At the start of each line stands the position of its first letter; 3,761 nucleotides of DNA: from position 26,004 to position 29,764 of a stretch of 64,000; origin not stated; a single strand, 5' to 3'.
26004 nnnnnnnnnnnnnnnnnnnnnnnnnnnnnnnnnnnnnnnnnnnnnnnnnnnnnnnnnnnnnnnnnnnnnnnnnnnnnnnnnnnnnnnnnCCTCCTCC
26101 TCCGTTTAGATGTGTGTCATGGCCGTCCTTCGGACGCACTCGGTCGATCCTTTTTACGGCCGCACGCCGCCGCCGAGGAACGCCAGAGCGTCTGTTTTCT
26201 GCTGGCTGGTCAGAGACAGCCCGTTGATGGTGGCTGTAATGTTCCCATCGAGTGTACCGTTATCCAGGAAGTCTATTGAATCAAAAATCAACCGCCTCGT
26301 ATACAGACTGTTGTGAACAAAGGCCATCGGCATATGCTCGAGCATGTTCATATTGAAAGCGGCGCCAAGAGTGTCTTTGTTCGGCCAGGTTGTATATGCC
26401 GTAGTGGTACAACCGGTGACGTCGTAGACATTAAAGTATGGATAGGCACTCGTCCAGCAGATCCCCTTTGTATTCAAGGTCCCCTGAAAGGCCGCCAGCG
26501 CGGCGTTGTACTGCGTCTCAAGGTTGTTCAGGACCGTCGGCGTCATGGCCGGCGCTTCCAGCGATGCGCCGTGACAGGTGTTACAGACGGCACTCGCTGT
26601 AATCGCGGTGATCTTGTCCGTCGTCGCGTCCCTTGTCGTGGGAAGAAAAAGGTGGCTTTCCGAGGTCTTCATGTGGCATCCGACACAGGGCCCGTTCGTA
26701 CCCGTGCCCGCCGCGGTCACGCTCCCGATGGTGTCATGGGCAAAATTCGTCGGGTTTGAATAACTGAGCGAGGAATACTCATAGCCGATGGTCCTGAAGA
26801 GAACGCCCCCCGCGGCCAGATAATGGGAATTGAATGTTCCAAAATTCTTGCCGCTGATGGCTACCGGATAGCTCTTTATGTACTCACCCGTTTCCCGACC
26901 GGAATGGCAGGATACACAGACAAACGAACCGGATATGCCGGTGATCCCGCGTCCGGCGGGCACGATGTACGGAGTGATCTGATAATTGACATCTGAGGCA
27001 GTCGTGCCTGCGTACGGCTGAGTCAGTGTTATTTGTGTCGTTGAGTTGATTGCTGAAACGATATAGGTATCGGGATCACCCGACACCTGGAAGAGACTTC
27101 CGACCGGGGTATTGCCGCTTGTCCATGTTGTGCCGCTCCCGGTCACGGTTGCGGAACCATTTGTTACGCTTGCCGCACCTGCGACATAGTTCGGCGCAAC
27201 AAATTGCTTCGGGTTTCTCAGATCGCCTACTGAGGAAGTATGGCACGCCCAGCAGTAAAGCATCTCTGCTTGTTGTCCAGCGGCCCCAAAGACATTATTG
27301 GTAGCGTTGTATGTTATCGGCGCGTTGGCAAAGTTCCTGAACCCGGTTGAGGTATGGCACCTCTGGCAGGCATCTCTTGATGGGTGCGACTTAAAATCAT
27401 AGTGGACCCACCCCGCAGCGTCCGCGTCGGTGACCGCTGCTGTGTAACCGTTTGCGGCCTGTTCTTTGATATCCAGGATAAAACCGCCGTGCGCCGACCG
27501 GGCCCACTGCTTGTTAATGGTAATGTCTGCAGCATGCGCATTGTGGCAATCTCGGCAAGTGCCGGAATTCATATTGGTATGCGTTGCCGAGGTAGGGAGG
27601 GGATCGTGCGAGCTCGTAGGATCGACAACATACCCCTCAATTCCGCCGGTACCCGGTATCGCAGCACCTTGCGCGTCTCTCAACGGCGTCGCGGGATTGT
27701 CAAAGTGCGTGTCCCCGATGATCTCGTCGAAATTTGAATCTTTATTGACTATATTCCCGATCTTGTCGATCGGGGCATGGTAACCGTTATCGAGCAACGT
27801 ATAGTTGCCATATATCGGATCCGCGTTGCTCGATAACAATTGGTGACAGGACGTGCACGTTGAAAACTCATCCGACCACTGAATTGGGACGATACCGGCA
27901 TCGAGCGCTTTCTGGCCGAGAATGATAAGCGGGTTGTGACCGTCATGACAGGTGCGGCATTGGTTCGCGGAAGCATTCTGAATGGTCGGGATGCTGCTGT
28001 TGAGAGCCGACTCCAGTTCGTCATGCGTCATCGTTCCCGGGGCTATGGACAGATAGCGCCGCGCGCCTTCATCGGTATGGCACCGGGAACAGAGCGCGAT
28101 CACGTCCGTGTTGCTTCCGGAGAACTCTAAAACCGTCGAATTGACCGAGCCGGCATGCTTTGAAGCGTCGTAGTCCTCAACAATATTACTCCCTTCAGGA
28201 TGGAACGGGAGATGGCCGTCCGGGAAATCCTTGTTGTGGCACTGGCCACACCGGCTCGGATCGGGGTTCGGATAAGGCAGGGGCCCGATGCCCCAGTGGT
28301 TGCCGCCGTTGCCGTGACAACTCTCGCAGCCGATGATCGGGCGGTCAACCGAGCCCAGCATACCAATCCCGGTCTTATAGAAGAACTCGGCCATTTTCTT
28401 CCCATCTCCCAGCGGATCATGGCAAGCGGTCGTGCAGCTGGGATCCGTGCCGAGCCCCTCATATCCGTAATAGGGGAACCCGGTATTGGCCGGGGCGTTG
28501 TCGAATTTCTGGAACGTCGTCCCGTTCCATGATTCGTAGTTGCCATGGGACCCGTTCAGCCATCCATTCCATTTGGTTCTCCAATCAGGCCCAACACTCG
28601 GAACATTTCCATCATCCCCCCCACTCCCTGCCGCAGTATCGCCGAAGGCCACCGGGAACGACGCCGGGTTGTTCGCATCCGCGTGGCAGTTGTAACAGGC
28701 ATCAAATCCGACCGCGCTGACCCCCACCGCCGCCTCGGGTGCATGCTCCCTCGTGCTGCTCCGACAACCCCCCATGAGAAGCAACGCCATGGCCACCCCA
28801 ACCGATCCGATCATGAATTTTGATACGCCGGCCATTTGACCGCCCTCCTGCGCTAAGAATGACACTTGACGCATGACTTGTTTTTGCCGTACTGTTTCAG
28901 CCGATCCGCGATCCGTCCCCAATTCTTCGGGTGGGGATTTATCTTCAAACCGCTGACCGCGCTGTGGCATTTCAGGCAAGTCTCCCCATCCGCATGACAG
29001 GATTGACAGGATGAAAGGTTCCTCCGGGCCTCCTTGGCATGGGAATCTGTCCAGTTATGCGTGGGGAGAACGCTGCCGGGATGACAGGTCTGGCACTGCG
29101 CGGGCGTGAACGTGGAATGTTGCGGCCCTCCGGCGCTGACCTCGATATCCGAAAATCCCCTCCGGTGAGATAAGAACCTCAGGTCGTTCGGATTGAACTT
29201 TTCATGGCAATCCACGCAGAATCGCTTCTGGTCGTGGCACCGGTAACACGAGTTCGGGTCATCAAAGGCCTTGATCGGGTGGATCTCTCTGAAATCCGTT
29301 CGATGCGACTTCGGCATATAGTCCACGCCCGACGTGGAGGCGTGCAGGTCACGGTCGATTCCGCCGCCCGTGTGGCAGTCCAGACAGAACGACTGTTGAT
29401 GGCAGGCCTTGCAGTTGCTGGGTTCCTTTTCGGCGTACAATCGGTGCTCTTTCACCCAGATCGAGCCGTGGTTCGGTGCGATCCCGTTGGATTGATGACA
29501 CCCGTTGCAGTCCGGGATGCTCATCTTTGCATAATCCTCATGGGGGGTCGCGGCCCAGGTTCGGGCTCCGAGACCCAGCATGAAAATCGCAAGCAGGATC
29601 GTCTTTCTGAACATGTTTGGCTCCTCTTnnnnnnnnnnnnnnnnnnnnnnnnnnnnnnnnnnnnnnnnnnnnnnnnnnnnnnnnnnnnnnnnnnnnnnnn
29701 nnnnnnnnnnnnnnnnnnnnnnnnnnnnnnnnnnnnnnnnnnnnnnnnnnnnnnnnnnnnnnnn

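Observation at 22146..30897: Complete porin-cytochrome / CbcL-like electron conduit sitting directly behind an uptake-hydrogenase + hyp supercluster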

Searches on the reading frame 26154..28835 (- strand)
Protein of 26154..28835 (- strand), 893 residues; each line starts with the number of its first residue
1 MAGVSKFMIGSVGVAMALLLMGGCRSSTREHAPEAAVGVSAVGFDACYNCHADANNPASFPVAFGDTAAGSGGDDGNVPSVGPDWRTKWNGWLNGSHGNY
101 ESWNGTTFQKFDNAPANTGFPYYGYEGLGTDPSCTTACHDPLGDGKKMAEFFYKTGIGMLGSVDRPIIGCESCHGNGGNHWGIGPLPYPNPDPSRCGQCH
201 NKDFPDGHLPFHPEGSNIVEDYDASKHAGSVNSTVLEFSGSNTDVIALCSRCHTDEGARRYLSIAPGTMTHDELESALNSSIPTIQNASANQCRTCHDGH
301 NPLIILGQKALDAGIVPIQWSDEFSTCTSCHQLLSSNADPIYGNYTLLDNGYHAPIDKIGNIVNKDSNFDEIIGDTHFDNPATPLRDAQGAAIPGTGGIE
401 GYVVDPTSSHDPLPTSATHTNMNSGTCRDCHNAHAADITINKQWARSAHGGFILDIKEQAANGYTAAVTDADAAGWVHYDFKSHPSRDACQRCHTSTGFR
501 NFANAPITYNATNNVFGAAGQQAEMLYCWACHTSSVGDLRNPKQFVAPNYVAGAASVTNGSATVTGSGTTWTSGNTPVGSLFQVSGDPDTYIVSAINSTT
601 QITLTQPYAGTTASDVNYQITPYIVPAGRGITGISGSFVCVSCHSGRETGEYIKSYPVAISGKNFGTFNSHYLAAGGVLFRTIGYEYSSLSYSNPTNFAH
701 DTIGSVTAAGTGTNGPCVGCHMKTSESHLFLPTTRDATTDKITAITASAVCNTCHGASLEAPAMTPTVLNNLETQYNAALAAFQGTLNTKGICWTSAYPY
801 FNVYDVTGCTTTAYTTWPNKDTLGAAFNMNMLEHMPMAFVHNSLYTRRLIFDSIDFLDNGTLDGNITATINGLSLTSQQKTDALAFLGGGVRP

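Call 4: search_protein_families(library=pfam, proteins=[window:26154-28835:-], max_evalue=0.01)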
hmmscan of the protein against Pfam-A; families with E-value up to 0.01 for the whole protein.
window:26154-28835:- (893 aa): 5 families
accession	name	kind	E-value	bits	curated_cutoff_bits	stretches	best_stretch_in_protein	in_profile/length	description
PF14522.11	Cytochrome_C7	-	4.7e-17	62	24.8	1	479-535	3-51/67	Cytochrome c7 and related cytochrome c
PF22113.1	Mtrc-MtrF_II-IV_dom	-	3.1e-14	53.3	30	3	417-535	19-130/176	Outer membrane cytochrome MtrC/MtrF-like, domains II/IV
PF09699.15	Paired_CXXCH_1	-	1.4e-07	31.6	20.6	0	419-436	1-18/41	Doubled CXXCH motif (Paired_CXXCH_1)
PF14537.11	Cytochrom_c3_2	-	5e-05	24.1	25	0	709-757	21-66/79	Cytochrome c3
PF02085.21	Cytochrom_CIII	-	0.00022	21.9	22.9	0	472-537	16-87/101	Class III cytochrome C family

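Call 5: search_protein_families(library=ncbifam, proteins=[window:26154-28835:-], max_evalue=0.01)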
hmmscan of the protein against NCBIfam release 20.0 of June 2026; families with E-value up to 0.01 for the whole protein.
window:26154-28835:- (893 aa): 3 families
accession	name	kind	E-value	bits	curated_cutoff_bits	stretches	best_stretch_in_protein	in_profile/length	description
TIGR03508.1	decahem_SO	subfamily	2.1e-05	24.2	192.2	0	716-760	4-46/258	DmsE family decaheme c-type cytochrome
NF041198.1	UshA_like_PCGU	equivalog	0.00078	18.1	275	1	168-203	473-511/519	UshA-like (seleno)protein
NF041028.1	decahem_GSU2203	exception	0.00089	18.5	325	0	18-57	6-49/317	GSU2203 family decaheme c-type cytochrome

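Call 27: search_solved_structures(query=window:26154-28835:-, max_evalue=1)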
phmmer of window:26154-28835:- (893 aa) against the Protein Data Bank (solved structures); distinct sequences matched with E-value up to 1: 1.
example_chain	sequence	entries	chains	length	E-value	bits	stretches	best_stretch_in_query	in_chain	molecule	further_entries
23gd_B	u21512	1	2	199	0.0016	19.8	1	553-621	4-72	Distal tail protein gp20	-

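Call 59: find_homologous_proteins(query=window:26154-28835:-)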
Query window:26154-28835:- (893 aa): 298 proteins with E <= 0.001 among 8000 candidates; the best 120 are listed.
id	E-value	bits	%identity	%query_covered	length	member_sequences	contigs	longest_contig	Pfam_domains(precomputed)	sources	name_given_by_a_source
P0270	0.0e+0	2106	100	100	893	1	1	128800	PF09699.16,PF14522.12,PF22113.2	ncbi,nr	ncbi:MAG: hypothetical protein HY203_04795 [Nitrospirae bacterium]|nr:hypothetical protein [Nitrospi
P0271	0.0e+0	1472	74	100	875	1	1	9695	PF09699.16,PF14537.12,PF14522.12,PF22113.2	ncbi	-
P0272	0.0e+0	1207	63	98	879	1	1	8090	PF09699.16,PF14537.12,PF14522.12,PF22113.2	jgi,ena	-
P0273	0.0e+0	1181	62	100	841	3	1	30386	PF09699.16,PF14537.12,PF14522.12,PF22113.2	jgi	jgi:hypothetical protein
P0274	0.0e+0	1176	62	100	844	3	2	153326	PF09699.16,PF14537.12,PF14522.12,PF22113.2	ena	-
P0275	1.1e-294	998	56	96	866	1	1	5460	PF09699.16,PF14537.12,PF14522.12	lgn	-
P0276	4.1e-273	927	50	99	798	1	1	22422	PF09699.16,PF14537.12,PF14522.12,PF22113.2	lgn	-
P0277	1.9e-264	898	51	99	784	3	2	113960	PF09699.16,PF14537.12,PF14522.12,PF22113.2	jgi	jgi:hypothetical protein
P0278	4.5e-264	897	49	98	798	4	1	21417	PF14537.12,PF14522.12,PF22113.2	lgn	-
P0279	1.9e-252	859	50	99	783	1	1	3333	PF09699.16,PF14537.12,PF03264.20,PF14522.12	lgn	-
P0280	8.6e-252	856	45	98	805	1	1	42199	PF09699.16,PF14537.12,PF14522.12,PF22113.2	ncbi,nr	ncbi:MAG: C-type polyheme cytochrome OmcB [Thermodesulfovibrionales bacterium]|nr:C-type polyheme cy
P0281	4.8e-247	841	49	98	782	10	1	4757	PF09699.16,PF14537.12,PF14522.12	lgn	-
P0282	1.0e-246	840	49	88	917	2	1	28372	PF09699.16,PF14522.12,PF22113.2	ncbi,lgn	-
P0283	2.9e-240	818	49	89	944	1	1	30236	PF09699.16,PF14537.12,PF14522.12,PF22113.2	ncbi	-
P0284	9.0e-235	800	54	89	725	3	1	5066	PF09699.16,PF14537.12,PF14522.12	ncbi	ncbi:MAG TPA: hypothetical protein VIL61_02245, partial [Nitrospiria bacterium]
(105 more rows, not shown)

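Call 74: predict_structure(alignment_id=A3)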
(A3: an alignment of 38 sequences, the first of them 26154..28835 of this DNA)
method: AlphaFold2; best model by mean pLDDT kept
length: 893 residues; sequences in the alignment: 38
mean_pLDDT: 81.1   pTM: 0.79
mean pLDDT of the five models: 81.1, 80.9, 78.9, 75.5, 68.9
residues with pLDDT >= 90: 243; 70-90: 489; 50-70: 120; < 50: 41
segments of 3 or more residues with pLDDT < 50: 1-3, 23-37, 69-81, 413-419
pLDDT, mean of each block of 10 residues (from residue 1): 62 78 41 51 83 60 55 41 54 82 78 84 79 81 89 82 89 85 78 86 79 77 85 83 89 90 89 89 88 84 83 88 86 82 79 91 89 69 73 68 80 46 66 65 85 88 86 78 72 87 85 83 81 72 81 92 91 83 91 93 97 93 83 75 86 93 86 80 91 66 65 67 76 87 86 65 85 96 98 89 95 95 96 86 90 97 95 98 97 91
secondary structure, 60 per line:
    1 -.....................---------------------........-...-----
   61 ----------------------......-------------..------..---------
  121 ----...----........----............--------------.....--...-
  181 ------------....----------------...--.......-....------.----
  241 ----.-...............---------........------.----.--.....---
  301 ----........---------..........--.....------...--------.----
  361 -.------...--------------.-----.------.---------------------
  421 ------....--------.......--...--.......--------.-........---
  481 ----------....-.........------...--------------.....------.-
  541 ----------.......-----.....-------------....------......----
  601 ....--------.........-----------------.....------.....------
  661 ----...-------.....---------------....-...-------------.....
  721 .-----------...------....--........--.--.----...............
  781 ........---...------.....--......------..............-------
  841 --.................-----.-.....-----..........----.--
elements in order (helices of 4 or more, strands of 3 or more residues): H2-22 H44-51 H83-88 H132-139 H144-155 H170-174 H193-196 H218-224 H226-229 H247-253 H255-261 H271-278 H293-296 H306-312 H322-331 E334-338 E345-347 H427-430 H439-445 H453-459 H470-477 H491-494 H496-504 H528-531 E551-557 E563-567 E581-584 E591-596 E601-604 E613-621 H639-643 H650-654 H675-679 H695-698 H716-721 E733-735 E742-745 H748-755 H766-788 E792-794 E801-805 E808-813 H820-833 H843-859 H867-871 H877-886

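Call 78: fold_search(model_id=the predicted structure, library=pdb)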
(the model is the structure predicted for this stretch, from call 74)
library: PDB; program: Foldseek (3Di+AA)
matches with E <= 10: 650; with E <= 0.001: 0
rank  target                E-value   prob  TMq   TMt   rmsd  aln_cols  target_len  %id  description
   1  8h9v_D                4.2e-02  0.96  0.07  0.14   7.7        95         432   16  Human ATP synthase state 3b (combined) (released 2023-05-31)
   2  6oqr_A                4.9e-02  0.93  0.07  0.12   8.4        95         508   22  E. coli ATP Synthase ADP State 1a (released 2020-06-03)
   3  6oqs_B                5.5e-02  0.82  0.07  0.12   7.9        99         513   22  E. coli ATP synthase State 1b (released 2020-06-03)
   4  4hiz_B                6.4e-02  0.96  0.06  0.08   4.3        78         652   17  Phage phi92 endosialidase (released 2014-01-15)
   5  8h9p_D                6.8e-02  0.93  0.07  0.14   7.7        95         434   16  Human ATP synthase F1 domain, state 3b (released 2023-05-31)
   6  6tt7_F                7.1e-02  0.91  0.07  0.13   6.1        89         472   17  Ovine ATP synthase 1a state (released 2020-09-23)
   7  9n71_A                7.5e-02  0.97  0.07  0.23   7.4       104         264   13  Tail tube structure of Acinetobacter baumannii phage Mystique (released 2025-03-19)
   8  4hiz_C                7.5e-02  0.94  0.06  0.08   4.4        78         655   15  Phage phi92 endosialidase (released 2014-01-15)
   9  4hiz_A                7.5e-02  0.92  0.06  0.08   4.8        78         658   18  Phage phi92 endosialidase (released 2014-01-15)
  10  1ohh_MODEL_1_D        8.4e-02  0.93  0.07  0.13   7.4        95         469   17  BOVINE MITOCHONDRIAL F1-ATPASE complexed with the inhibitor protein IF1 (released 2003-06-09)
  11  8dbr_B                8.4e-02  0.85  0.07  0.12   7.9        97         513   22  E. coli ATP synthase imaged in 10mM MgATP State2 "half-up (released 2023-01-25)
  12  8h9e_F                9.3e-02  0.93  0.07  0.13   7.5        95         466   17  Human ATP synthase F1 domain, state 1 (released 2023-05-31)
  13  6rdc_Y                9.3e-02  0.87  0.07  0.12   7.4        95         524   21  CryoEM structure of Polytomella F-ATP synthase, Primary rotary state 2, composite map (released 2019-07-03)
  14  5lqx_D                9.8e-02  0.84  0.07  0.13   7.8        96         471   17  Structure of F-ATPase from Pichia angusta, state3 (released 2016-11-16)
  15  6oqr_C                9.8e-02  0.77  0.07  0.11   9.1        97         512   23  E. coli ATP Synthase ADP State 1a (released 2020-06-03)
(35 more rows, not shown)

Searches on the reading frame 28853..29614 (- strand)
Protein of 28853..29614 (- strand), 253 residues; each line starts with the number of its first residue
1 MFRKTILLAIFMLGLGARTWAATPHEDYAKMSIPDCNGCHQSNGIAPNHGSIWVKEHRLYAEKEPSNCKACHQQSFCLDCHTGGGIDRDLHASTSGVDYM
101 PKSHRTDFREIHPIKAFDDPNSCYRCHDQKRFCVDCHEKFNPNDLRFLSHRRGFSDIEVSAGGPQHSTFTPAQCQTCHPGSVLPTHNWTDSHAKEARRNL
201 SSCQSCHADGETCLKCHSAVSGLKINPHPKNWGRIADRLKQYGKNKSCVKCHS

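Call 4: search_protein_families(library=pfam, proteins=[window:28853-29614:-], max_evalue=0.01)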
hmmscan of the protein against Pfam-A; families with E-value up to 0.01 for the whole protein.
window:28853-29614:- (253 aa): 3 families
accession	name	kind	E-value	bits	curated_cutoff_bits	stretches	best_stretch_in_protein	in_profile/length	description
PF22113.1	Mtrc-MtrF_II-IV_dom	-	2.1e-10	40.8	30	2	118-253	26-164/176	Outer membrane cytochrome MtrC/MtrF-like, domains II/IV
PF14522.11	Cytochrome_C7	-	2.2e-09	37.4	24.8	0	23-74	3-50/67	Cytochrome c7 and related cytochrome c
PF22678.1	Cytochrom_c_NrfB-like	-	7e-05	23.7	27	1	133-208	1-66/89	Cytochrome c-type protein NrfB-like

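Call 5: search_protein_families(library=ncbifam, proteins=[window:28853-29614:-], max_evalue=0.01)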
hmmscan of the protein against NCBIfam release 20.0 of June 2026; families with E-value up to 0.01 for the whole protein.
window:28853-29614:- (253 aa): 1 family
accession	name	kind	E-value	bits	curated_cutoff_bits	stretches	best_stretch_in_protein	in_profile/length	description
TIGR03508.1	decahem_SO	subfamily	0.0022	17.5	192.2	0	23-208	20-175/258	DmsE family decaheme c-type cytochrome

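Call 26: search_solved_structures(query=window:28853-29614:-, max_evalue=1)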
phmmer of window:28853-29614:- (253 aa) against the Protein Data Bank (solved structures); distinct sequences matched with E-value up to 1: 9.
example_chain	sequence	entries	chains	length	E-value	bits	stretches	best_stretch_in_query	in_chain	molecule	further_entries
7o0u_C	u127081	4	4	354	0.008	19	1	121-193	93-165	MULTIHEME_CYTC domain-containing protein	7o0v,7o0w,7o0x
9h19_C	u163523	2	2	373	0.0096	18.8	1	121-193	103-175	Photosynthetic reaction center cytochrome c subunit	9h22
8z82_C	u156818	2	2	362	0.038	16.8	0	122-189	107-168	Photosynthetic reaction center cytochrome c subunit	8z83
1dxr_C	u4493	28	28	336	0.27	14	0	121-186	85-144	PHOTOSYNTHETIC REACTION CENTER CYTOCHROME C SUBUNIT | PHOTOSYNTHETIC REACTION CENTER | Photosynthetic reaction center cytochrome C subunit precursor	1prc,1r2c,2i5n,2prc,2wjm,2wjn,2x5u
6et5_C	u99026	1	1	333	0.27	14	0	121-186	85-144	Photosynthetic reaction center cytochrome c subunit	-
1vrn_C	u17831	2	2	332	0.28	13.9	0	121-186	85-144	Photosynthetic reaction center cytochrome c subunit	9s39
2jbl_C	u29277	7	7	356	0.32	13.7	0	121-186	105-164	PHOTOSYNTHETIC REACTION CENTER CYTOCHROME C SUBUNIT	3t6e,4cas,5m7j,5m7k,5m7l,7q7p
8wdu_C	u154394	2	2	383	0.39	13.5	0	148-191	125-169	Photosynthetic reaction center cytochrome c subunit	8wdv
7c9r_C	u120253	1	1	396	0.44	13.3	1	133-191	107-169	Photosynthetic reaction center cytochrome c subunit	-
